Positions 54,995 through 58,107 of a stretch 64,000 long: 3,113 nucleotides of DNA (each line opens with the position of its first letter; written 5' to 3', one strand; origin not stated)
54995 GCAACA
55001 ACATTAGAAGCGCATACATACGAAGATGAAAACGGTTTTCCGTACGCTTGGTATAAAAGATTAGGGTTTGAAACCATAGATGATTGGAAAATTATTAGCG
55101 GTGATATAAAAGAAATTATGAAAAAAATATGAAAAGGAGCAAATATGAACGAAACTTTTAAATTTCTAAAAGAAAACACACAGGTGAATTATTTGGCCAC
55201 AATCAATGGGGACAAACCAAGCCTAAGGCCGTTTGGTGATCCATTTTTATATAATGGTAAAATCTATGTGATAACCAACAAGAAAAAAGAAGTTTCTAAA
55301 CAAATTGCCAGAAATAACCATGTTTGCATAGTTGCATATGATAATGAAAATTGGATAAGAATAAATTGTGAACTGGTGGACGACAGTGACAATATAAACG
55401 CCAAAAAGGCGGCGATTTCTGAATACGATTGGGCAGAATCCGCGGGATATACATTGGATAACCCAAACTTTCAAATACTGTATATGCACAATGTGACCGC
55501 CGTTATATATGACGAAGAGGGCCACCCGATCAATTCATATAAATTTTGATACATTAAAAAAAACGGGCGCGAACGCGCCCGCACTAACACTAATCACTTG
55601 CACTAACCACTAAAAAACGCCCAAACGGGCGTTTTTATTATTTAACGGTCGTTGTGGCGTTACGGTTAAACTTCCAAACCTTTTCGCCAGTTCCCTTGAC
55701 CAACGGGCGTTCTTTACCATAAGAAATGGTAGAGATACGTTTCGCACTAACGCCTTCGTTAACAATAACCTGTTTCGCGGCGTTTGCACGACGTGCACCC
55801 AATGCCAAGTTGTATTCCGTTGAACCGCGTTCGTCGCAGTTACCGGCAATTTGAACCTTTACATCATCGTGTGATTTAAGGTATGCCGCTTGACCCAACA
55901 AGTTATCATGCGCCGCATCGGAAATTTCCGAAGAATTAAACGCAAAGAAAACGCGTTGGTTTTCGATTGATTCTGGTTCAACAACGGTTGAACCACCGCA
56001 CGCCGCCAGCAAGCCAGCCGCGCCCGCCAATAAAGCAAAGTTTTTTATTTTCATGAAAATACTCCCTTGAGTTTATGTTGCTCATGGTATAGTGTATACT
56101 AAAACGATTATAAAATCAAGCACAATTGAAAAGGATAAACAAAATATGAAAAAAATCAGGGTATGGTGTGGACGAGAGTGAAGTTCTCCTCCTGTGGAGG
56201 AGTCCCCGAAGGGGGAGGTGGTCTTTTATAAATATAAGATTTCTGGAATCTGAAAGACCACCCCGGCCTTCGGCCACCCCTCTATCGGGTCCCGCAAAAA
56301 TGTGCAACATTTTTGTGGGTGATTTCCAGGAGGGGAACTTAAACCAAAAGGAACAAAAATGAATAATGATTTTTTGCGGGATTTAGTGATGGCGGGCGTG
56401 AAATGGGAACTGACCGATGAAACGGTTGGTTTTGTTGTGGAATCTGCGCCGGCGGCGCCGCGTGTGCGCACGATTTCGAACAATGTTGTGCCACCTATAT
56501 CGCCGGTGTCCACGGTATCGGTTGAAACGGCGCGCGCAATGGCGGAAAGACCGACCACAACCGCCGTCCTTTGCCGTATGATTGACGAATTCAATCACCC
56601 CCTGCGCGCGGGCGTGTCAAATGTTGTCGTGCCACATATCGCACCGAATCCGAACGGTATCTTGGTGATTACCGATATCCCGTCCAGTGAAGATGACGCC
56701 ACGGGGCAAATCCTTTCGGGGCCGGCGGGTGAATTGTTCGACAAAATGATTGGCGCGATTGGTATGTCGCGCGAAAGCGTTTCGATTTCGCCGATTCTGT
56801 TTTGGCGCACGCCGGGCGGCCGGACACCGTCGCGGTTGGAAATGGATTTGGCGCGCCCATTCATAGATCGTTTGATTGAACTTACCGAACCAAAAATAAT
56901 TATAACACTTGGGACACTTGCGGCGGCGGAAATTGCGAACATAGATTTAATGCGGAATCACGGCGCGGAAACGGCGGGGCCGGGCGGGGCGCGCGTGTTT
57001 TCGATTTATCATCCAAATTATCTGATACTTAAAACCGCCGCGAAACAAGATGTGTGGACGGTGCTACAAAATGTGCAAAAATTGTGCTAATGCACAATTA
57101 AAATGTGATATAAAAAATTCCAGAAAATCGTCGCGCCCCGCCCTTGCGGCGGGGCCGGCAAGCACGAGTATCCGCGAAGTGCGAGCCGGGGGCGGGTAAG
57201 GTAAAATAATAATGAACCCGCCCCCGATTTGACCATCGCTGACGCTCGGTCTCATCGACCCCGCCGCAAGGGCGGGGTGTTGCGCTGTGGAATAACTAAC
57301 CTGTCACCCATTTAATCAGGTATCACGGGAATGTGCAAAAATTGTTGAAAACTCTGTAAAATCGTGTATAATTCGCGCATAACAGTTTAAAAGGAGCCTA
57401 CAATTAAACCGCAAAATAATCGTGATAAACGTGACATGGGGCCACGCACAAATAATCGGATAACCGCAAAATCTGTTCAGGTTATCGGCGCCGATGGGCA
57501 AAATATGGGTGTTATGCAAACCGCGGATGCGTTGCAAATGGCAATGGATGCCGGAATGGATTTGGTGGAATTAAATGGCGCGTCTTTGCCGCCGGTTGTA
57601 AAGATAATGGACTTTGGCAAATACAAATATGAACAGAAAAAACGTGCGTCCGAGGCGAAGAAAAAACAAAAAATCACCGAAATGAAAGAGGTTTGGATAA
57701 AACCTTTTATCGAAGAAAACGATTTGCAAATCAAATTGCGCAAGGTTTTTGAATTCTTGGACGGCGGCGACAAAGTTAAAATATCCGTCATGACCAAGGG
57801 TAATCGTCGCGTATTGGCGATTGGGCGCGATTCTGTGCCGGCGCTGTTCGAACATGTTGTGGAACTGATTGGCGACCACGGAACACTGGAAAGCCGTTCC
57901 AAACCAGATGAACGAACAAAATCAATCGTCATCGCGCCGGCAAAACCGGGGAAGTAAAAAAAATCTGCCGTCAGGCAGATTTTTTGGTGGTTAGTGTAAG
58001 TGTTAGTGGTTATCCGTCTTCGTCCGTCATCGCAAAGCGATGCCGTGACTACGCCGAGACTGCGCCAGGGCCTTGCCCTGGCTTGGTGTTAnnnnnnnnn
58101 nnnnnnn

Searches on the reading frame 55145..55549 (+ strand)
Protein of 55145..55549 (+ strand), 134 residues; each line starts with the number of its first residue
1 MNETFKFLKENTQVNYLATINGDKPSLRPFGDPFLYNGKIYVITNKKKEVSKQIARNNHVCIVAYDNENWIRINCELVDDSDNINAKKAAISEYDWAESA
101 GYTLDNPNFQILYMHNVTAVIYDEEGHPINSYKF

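Call 13: search_protein_families(library=pfam, proteins=[window:55145-55549:+])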
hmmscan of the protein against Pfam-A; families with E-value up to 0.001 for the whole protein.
window:55145-55549:+ (134 aa): 2 families
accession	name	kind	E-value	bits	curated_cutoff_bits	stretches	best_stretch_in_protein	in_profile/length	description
PF01243.27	PNPOx_N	-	3.6e-05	24.6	28.1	1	3-77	3-75/120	Pyridoxamine 5'-phosphate oxidase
PF16242.11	Pyrid_ox_like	-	0.00023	21.2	28.8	1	16-125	17-128/149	Pyridoxamine 5'-phosphate oxidase like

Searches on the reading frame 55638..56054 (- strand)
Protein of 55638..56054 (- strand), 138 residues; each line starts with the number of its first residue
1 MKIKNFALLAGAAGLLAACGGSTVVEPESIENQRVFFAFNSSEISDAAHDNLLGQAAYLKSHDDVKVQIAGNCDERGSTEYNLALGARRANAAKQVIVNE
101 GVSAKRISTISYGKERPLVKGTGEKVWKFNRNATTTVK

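Call 13: search_protein_families(library=pfam, proteins=[window:55638-56054:-])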
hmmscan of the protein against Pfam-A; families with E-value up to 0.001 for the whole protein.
window:55638-56054:- (138 aa): 1 family
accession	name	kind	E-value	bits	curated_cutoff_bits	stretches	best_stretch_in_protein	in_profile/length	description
PF00691.25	OmpA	-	2.6e-20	73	27.2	1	36-126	1-93/98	OmpA family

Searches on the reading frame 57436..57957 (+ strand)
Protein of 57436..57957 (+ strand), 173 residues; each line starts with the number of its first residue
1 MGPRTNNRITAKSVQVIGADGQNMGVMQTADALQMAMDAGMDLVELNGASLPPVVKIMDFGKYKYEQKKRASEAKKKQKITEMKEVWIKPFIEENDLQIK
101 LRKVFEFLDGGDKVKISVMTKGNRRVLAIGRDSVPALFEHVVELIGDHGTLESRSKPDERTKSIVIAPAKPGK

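Call 13: search_protein_families(library=pfam, proteins=[window:57436-57957:+])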
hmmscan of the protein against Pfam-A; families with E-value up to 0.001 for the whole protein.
window:57436-57957:+ (173 aa): 2 families
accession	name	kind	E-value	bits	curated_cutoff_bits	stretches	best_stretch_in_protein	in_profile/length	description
PF05198.21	IF3_N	-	1.3e-28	99.4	26.9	1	5-74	1-70/70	Translation initiation factor IF-3, N-terminal domain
PF00707.27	IF3_C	-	1.7e-14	54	34.8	1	82-168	2-85/86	Translation initiation factor IF-3, C-terminal domain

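Call 33: find_encoding_contigs(protein=window:57436-57957:+, flank=10000, max_places=4)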
Protein window:57436-57957:+ (173 aa): 3 contigs read that carry it; 1 place shown.
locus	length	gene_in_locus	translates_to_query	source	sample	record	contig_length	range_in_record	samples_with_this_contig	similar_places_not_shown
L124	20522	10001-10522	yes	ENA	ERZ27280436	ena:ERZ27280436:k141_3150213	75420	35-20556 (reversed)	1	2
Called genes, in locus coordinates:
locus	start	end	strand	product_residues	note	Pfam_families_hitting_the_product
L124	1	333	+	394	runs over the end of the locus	PF25917:BSH_RND, PF25919:BSH_CusB (weak), PF25973:BSH_CzcB, PF25876:HH_MFP_RND (weak), PF25885:HH_EMRA (weak), PF25893:HH_CzcB (weak), PF25954:Beta-barrel_RND_2, PF25990:Beta-barrel_YknX, +2 more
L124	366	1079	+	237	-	PF02463:SMC_N (faint), PF00005:ABC_tran, PF13304:AAA_21 (faint)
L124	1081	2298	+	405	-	PF12704:MacB_PCD, PF02687:FtsX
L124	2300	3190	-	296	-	PF01210:NAD_Gly3P_dh_N, PF07479:NAD_Gly3P_dh_C, PF20618:GPD_NAD_C_bact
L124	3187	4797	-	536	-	PF09976:TPR_21 (faint), PF13432:TPR_16 (faint), PF13424:TPR_12 (faint), PF00515:TPR_1 (faint), PF07719:TPR_2 (faint)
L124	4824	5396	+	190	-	PF02527:GidB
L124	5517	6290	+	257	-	PF00142:Fer4_NifH (faint), PF01656:CbiA, PF02374:ArsA_ATPase (faint), PF06564:CBP_BcsQ, PF09140:MipZ, PF10609:ParA (weak), PF13614:AAA_31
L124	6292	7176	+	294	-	PF02195:ParB_N, PF17762:HTH_ParB, PF23552:ParB_C (weak)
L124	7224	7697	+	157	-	PF13302:Acetyltransf_3 (weak), PF13420:Acetyltransf_4, PF13673:Acetyltransf_10, PF00583:Acetyltransf_1, PF13508:Acetyltransf_7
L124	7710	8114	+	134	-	-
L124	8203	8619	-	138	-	PF00691:OmpA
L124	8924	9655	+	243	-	PF03167:UDG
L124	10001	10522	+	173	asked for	PF05198:IF3_N, PF00707:IF3_C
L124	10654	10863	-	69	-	-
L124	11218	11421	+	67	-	PF02609:Exonuc_VII_S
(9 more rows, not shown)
